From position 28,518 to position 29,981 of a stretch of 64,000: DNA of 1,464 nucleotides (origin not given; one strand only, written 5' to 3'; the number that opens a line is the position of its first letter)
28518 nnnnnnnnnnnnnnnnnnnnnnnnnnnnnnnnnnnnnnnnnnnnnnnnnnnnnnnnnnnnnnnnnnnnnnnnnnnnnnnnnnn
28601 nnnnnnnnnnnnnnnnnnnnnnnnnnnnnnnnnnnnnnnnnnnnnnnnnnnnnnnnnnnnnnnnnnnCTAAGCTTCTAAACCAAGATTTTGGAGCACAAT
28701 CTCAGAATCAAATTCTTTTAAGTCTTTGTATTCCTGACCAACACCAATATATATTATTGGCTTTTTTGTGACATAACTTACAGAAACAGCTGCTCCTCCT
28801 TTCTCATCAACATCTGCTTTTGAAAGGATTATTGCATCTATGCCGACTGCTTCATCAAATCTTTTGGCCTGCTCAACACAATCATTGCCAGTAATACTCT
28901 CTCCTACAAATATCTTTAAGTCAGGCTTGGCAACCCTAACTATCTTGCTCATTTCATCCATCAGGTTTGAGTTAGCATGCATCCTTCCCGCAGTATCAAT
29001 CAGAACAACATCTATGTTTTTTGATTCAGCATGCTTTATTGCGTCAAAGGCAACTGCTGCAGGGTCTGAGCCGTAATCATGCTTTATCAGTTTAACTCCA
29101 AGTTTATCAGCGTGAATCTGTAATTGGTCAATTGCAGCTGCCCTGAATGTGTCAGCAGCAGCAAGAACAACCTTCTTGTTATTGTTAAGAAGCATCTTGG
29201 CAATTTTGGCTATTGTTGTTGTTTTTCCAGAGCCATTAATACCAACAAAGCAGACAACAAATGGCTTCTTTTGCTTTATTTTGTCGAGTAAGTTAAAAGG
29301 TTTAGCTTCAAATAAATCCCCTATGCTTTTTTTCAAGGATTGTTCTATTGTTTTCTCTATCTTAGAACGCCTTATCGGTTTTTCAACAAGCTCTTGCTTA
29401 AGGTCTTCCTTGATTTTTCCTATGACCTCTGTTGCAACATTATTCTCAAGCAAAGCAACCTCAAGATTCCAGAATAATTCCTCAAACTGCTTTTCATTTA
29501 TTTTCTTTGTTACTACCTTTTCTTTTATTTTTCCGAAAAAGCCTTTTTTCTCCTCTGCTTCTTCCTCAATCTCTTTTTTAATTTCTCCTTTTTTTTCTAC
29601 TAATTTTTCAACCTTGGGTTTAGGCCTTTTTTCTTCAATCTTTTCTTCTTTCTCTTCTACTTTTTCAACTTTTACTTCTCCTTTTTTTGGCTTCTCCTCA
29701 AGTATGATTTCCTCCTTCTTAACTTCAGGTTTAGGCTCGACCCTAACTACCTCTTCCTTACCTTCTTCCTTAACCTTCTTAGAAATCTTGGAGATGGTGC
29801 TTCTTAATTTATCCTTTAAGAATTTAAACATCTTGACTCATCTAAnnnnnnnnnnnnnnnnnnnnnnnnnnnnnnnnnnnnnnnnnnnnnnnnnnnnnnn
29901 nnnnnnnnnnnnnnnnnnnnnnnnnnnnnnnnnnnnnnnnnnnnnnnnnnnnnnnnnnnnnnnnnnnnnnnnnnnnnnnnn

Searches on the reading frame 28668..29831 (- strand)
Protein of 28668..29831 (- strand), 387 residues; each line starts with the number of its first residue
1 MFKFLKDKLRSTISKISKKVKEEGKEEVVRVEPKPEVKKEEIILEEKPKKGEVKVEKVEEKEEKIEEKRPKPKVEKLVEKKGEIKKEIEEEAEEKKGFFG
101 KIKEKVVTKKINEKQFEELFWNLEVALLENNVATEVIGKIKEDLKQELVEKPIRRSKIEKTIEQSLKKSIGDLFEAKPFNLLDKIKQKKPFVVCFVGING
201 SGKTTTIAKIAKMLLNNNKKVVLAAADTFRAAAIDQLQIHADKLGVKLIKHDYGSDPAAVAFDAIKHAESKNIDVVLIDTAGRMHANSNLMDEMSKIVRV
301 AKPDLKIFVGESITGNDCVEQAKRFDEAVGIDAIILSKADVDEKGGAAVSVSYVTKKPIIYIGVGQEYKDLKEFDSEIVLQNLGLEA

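Call 55: find_encoding_contigs(protein=window:28668-29831:-, flank=10000, max_places=1)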
Protein window:28668-29831:- (387 aa): 2 contigs read that carry it; 1 place shown.
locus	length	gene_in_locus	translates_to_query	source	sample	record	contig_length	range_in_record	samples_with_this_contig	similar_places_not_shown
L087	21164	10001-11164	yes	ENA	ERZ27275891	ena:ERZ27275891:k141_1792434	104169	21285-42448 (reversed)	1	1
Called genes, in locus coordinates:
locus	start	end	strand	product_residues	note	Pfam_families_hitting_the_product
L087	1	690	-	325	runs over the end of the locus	PF00814:TsaD, PF22521:HypF_C_2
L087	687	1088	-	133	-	PF05635:23S_rRNA_IVP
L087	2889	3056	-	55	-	-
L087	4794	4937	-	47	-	-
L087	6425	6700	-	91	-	-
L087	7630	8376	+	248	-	PF02616:SMC_ScpA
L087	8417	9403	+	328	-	PF13793:Pribosyltran_N, PF00156:Pribosyltran, PF14572:Pribosyl_synth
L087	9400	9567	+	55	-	-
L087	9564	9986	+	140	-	PF02996:Prefoldin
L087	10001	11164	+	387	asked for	PF02881:SRP54_N, PF13604:AAA_30 (weak), PF00448:SRP54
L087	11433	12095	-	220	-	PF00270:DEAD, PF04851:ResIII, PF22527:DEXQc_Suv3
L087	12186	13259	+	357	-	PF02073:Peptidase_M29, PF26233:NicX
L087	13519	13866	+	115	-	PF13975:gag-asp_proteas (weak), PF05618:RimB-like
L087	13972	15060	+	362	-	PF14397:ATPgrasp_ST (faint), PF02222:ATP-grasp (weak), PF02655:ATP-grasp_3, PF02955:GSH-S_ATP, PF08443:RimK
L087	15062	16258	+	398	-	PF13660:DUF4147, PF05161:MOFRL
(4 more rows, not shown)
